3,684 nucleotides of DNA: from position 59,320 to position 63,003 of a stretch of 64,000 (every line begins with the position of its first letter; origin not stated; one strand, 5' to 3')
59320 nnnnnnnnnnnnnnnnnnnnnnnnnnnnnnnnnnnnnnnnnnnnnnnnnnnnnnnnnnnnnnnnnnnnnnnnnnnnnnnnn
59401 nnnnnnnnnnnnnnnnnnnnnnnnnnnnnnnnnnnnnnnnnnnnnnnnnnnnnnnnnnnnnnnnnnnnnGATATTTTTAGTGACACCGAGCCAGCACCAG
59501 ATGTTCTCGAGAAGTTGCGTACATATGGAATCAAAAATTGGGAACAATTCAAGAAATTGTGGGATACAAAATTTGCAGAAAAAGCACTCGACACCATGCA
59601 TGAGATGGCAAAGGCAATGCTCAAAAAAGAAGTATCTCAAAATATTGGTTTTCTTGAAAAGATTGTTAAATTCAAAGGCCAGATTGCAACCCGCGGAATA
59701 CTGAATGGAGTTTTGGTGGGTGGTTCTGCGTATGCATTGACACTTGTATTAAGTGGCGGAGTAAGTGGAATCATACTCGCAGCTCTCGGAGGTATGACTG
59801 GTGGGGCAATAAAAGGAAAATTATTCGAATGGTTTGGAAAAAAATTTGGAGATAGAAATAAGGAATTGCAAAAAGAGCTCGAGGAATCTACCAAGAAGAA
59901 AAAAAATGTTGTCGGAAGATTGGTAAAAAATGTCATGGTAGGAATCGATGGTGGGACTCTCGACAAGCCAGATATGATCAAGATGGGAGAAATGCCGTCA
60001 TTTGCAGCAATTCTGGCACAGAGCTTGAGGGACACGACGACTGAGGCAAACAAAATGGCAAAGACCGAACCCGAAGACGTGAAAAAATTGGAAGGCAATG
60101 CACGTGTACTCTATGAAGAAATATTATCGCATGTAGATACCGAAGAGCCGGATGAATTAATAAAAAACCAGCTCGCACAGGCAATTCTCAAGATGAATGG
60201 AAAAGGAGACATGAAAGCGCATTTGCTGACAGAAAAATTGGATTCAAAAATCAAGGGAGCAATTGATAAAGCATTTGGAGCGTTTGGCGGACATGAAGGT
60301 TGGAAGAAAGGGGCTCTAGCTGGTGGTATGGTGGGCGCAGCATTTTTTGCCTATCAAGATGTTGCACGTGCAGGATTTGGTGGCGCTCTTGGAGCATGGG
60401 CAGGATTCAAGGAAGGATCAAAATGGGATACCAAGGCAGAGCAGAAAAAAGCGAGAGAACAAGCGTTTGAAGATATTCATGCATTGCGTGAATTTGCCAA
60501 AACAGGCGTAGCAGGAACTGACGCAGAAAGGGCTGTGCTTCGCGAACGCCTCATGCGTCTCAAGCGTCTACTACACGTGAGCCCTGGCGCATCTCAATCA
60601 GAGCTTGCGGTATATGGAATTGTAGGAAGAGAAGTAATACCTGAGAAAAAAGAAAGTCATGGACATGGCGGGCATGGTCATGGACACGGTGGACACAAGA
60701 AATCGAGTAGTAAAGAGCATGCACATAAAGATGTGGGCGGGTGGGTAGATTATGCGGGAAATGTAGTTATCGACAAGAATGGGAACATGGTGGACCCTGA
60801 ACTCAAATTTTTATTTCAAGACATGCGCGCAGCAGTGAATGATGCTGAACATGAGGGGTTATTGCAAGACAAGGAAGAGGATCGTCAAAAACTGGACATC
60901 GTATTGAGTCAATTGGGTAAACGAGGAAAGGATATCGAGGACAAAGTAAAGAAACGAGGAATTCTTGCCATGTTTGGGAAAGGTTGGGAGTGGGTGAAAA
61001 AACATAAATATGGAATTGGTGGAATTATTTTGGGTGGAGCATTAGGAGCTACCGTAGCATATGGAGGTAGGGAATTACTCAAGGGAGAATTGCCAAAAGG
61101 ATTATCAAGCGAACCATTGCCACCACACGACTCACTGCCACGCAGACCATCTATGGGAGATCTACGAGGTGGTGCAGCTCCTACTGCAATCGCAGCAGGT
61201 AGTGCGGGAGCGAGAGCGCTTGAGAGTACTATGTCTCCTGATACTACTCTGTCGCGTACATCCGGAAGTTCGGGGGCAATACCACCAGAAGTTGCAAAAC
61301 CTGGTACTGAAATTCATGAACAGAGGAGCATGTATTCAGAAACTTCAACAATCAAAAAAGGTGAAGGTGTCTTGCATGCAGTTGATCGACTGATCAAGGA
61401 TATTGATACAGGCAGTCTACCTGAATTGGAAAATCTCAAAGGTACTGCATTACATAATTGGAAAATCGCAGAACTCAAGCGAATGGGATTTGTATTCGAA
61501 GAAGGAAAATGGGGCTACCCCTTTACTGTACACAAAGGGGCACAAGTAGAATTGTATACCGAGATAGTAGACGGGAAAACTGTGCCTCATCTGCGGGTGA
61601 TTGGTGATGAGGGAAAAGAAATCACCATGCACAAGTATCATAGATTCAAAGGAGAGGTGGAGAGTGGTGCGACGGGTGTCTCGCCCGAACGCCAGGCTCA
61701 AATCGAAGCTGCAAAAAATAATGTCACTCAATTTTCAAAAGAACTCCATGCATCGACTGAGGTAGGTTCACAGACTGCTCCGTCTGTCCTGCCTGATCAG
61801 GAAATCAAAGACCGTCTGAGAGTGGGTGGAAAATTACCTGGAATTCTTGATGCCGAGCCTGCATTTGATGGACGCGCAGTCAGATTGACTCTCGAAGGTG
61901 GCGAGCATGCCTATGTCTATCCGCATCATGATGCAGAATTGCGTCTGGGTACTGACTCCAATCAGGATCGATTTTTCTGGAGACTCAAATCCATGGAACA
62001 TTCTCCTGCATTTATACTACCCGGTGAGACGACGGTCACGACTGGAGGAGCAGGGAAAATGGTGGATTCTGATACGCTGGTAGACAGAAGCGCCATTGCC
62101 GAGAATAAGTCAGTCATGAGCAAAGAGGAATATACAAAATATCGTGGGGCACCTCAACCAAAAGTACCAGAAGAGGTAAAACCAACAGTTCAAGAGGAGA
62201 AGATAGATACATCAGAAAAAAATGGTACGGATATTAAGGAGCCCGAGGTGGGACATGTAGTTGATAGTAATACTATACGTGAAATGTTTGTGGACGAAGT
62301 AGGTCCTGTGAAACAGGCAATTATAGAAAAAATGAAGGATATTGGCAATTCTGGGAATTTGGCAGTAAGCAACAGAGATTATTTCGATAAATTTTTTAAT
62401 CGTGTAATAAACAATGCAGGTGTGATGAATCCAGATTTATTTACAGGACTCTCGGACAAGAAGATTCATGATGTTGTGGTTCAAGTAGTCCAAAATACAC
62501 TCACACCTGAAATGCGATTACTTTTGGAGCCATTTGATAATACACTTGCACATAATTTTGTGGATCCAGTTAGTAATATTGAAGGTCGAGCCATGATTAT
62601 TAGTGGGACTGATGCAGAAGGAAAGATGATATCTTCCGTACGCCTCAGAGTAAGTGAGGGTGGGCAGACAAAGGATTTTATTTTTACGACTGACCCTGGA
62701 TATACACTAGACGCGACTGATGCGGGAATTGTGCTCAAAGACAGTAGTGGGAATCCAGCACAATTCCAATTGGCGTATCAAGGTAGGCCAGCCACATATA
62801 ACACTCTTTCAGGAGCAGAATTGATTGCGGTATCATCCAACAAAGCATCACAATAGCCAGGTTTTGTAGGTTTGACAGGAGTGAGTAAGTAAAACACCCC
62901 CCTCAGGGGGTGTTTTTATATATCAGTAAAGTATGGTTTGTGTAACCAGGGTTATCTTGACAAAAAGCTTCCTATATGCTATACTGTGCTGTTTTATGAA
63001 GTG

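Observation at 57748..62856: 1702-aa protein with three glycine-zipper membrane segments and a (HG)n metal-binding-like repeat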

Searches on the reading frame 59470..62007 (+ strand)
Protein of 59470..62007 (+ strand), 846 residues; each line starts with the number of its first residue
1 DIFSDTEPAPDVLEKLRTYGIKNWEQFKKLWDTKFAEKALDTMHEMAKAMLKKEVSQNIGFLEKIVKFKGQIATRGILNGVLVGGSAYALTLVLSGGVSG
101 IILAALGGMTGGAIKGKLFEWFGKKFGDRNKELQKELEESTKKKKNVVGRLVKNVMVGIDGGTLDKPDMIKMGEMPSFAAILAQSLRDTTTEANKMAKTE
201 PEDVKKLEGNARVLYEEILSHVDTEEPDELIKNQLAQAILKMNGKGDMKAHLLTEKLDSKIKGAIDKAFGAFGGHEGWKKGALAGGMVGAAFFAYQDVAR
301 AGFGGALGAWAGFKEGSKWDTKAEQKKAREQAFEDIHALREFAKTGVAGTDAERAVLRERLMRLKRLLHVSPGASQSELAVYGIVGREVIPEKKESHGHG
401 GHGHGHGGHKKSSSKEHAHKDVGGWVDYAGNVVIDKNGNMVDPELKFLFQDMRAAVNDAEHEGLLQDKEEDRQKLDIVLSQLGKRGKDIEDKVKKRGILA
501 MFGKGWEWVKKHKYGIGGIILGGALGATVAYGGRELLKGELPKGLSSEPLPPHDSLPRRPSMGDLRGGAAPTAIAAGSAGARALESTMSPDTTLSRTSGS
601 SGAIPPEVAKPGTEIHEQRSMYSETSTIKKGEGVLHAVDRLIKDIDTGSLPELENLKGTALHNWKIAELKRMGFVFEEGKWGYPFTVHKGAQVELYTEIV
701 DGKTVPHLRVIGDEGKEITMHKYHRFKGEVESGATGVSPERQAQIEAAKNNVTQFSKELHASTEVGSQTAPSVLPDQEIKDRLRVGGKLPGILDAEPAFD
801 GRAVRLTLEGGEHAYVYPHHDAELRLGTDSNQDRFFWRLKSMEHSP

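Call 65: predict_structure(alignment_id=A7)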
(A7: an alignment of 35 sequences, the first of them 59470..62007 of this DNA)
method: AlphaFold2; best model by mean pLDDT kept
length: 846 residues; sequences in the alignment: 35
mean_pLDDT: 62.4   pTM: 0.38
mean pLDDT of the five models: 62.4, 60.1, 58.9, 56.5, 56.1
residues with pLDDT >= 90: 116; 70-90: 253; 50-70: 179; < 50: 298
segments of 3 or more residues with pLDDT < 50: 75-116, 158-177, 194-198, 244-257, 265-292, 399-420, 538-619, 722-737, 762-790, 819-846
pLDDT, mean of each block of 10 residues (from residue 1): 79 78 87 79 70 60 53 47 38 34 34 47 67 67 58 53 40 45 55 50 71 75 66 76 46 46 44 31 40 58 76 83 92 96 87 93 92 85 80 54 42 43 77 88 90 94 73 58 70 58 71 80 77 54 39 35 30 29 26 27 30 38 87 92 88 90 95 89 86 91 90 75 37 41 72 70 42 42 41 66 71 61 38 33 32
secondary structure, 60 per line:
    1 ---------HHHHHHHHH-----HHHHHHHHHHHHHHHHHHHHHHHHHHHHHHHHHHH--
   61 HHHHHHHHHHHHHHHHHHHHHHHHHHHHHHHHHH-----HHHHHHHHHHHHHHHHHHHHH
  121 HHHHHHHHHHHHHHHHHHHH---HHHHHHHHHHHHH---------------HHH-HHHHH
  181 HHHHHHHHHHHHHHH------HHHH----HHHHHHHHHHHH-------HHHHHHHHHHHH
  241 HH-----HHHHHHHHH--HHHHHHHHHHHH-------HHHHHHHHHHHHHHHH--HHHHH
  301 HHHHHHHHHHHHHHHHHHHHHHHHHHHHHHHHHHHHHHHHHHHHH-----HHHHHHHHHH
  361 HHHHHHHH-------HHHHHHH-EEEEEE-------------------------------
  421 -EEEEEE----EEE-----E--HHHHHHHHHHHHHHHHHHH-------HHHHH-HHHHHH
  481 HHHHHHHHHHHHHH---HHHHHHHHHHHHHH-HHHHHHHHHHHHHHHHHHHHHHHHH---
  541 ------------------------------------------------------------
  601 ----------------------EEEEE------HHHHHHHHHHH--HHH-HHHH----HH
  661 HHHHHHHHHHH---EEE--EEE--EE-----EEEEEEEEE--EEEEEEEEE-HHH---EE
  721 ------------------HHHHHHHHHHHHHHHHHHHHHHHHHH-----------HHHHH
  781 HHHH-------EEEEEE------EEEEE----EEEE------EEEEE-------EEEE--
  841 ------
elements in order (helices of 4 or more, strands of 3 or more residues): H10-18 H24-58 H61-94 H100-140 H144-156 H176-195 H202-205 H210-221 H229-242 H248-256 H259-270 H278-293 H296-345 H351-368 H376-382 E384-389 E422-427 E432-434 H443-461 H469-473 H475-494 H498-511 H513-537 E623-627 H634-644 H651-654 H659-671 E675-677 E680-682 E692-700 E703-711 H739-764 H776-784 E792-797 E804-808 E813-816 E823-827 E835-838
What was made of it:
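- Segments 1 and 2 show helix-break-helix and segment 3 is a single helix (call 65). pLDDT is below 50 for segment 1 and for the first half of segment 2 (call 65).
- Tried and rejected: The 35-sequence run gave usable domains (call 65).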

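Call 67: fold_search(model_id=the predicted structure, library=pdb)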
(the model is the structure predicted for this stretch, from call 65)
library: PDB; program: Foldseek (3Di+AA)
matches with E <= 10: 66; with E <= 0.001: 0
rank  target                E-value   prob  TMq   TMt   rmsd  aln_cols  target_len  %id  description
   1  7pkn_O                5.1e-01  0.16  0.06  0.17  27.2       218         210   13  Structure of the human CCAN deltaCT complex (released 2022-04-27)
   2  3k44_B                1.4e+00  0.08  0.03  0.15  18.2       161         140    9  Crystal Structure of Drosophila melanogaster Pur-alpha (released 2009-10-27)
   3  8s7l_B                1.7e+00  0.02  0.04  0.10  25.1       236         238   14  Crystal structure of a double mutant of VirB8-like OrfG central and C-terminal domains of Streptococcus thermophilus I (released 2025-03-12)
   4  8s7l_A                2.1e+00  0.02  0.04  0.09  23.9       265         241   14  Crystal structure of a double mutant of VirB8-like OrfG central and C-terminal domains of Streptococcus thermophilus I (released 2025-03-12)
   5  8s7l_C                2.1e+00  0.02  0.04  0.09  25.0       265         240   13  Crystal structure of a double mutant of VirB8-like OrfG central and C-terminal domains of Streptococcus thermophilus I (released 2025-03-12)
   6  7pkw                  2.3e+00  0.02  0.04  0.10  20.9       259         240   12  Crystal structure of VIRB8-like OrfG central and C-terminal domains of Streptococcus thermophilus ICESt3 (Gram positive  (released 2022-09-07)
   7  6n8s_A                2.4e+00  0.18  0.04  0.04  18.5       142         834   10  Crystal structure of the human cell polarity protein Lethal Giant Larvae 2 (Lgl2). aPKC phosphorylated, crystal form 3 (released 2019-05-08)
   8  8crc                  2.4e+00  0.14  0.04  0.14  21.5       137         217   13  Structure of human Plk1 PBD in complex with Allopole-A (released 2023-08-16)
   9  5sic_I                2.6e+00  0.09  0.04  0.20   7.1        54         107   24  MOLECULAR RECOGNITION AT THE ACTIVE SITE OF SUBTILISIN BPN': CRYSTALLOGRAPHIC STUDIES USING GENETICALLY ENGINEERED PRO (released 1994-01-31)
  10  4nk7                  2.8e+00  0.07  0.05  0.15  20.7       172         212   13  Crystal Structure of the D. melanogaster Plk4 cryptic polo box (CPB) (released 2014-08-27)
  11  3cnw_B                3.3e+00  0.23  0.04  0.17   4.7        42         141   19  Three-dimensional structure of the protein XoxI (Q81AY6) from Bacillus cereus. Northeast Structural Genomics Consortiu (released 2008-04-08)
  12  4hwx                  3.3e+00  0.08  0.04  0.19   6.5        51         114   14  Crystal structure of Streptomyces caespitosus sermetstatin (released 2012-12-05)
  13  8rl2_LT               3.5e+00  0.14  0.04  0.18  15.7        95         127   20  Human pre-60S - State 5 (released 2025-01-15)
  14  3rq7_A                3.8e+00  0.09  0.04  0.15  18.9       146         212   12  Polo-like kinase 1 Polo box domain in complex with a C6H5(CH2)8-derivatized peptide inhibitor (released 2011-07-20)
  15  1q4o_A                4.0e+00  0.14  0.04  0.15  20.2       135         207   11  The structure of the polo box domain of human Plk1 (released 2003-11-11)
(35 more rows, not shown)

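Call 71: fold_search(model_id=the predicted structure, library=viral)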
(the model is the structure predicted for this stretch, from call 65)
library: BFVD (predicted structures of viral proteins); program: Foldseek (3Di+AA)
matches with E <= 10: 177; with E <= 0.001: 0
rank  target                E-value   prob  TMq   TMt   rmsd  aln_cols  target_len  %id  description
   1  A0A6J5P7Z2            1.1e-01  0.84  0.06  0.08  16.7       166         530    9  Uncharacterized protein [uncultured Caudovirales phage]
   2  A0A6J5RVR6            2.3e-01  0.03  0.06  0.04  50.7       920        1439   12  Caudovirus, tape measure, N-terminal [uncultured Caudovirales phage]
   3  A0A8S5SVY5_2          3.2e-01  0.05  0.08  0.07  43.9      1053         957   10  Tail tape measure protein [Siphoviridae sp. ctHOG1]
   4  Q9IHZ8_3              3.9e-01  0.06  0.06  0.04  45.9       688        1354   11  ORF1a polyprotein pp1a [Gill-associated virus (isolate Giant tiger prawn/Australia)]
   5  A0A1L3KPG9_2          5.1e-01  0.02  0.06  0.04  36.9       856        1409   11  RNA-dependent RNA polymerase [Beihai hermit crab virus 2]
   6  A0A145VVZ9            5.9e-01  0.05  0.05  0.06  29.1       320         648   14  Glycoprotein [Abalone herpesvirus Taiwan/2005]
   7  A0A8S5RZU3            6.5e-01  0.03  0.07  0.07  45.3       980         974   13  Tail tape measure protein [Myoviridae sp. ctNQV2]
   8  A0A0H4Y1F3            7.5e-01  0.15  0.06  0.18  18.3       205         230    8  Uncharacterized protein [Salmon gill poxvirus]
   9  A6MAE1                8.6e-01  0.08  0.05  0.06  24.6       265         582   12  Gp076 [Lactococcus phage KSY1]
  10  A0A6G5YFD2            1.0e+00  0.09  0.04  0.05  36.9       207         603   15  (no name in the UniProt tables at hand)
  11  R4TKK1                1.1e+00  0.08  0.07  0.12  24.2       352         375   10  Uncharacterized protein [Haloarcula hispanica tailed virus 2]
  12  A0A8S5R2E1            1.1e+00  0.04  0.04  0.06  45.4       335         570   11  Uncharacterized protein [Siphoviridae sp. ctWWc42]
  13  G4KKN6                1.3e+00  0.12  0.06  0.07  19.4       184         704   12  (no name in the UniProt tables at hand)
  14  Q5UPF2                1.3e+00  0.11  0.04  0.07  23.4       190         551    7  Putative BTB/POZ domain-containing protein L76 [Acanthamoeba polyphaga mimivirus]
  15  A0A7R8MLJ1            1.3e+00  0.05  0.04  0.06  20.8       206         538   11  Peptidase S74 domain-containing protein [Klebsiella phage vB_KppS-Samwise]
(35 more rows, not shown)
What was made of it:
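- On Any curated protein family (Pfam-A, NCBIfam, PHROGs, PADLOC) or solved structure: Foldseek: PDB best E 0.5 (call 67); BFVD best E 0.11 (call 71).
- Tape-measure models appear among the noise-level BFVD matches (call 71). The BFVD tape-measure matches are at E 0.2-2 with TM-score ~0.07 (call 71).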

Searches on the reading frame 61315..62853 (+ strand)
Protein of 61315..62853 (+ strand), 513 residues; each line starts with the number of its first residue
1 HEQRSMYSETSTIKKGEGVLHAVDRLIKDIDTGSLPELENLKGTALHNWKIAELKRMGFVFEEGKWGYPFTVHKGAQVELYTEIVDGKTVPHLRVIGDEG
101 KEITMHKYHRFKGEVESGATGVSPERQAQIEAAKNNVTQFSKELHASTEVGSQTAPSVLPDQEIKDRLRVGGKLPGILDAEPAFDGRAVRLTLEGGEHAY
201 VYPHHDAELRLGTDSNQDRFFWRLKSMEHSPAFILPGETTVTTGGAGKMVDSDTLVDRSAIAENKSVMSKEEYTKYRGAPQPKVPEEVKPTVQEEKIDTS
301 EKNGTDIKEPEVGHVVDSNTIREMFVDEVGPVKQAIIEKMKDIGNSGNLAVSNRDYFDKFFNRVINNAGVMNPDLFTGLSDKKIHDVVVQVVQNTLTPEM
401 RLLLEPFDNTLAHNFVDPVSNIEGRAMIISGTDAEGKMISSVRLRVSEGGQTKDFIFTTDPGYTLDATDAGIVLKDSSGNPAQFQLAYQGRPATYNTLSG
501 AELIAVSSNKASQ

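Call 18: find_homologous_proteins(query=window:61315-62853:+)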
Query window:61315-62853:+: 8000 candidates shared short words with the query, none scored E <= 0.001.
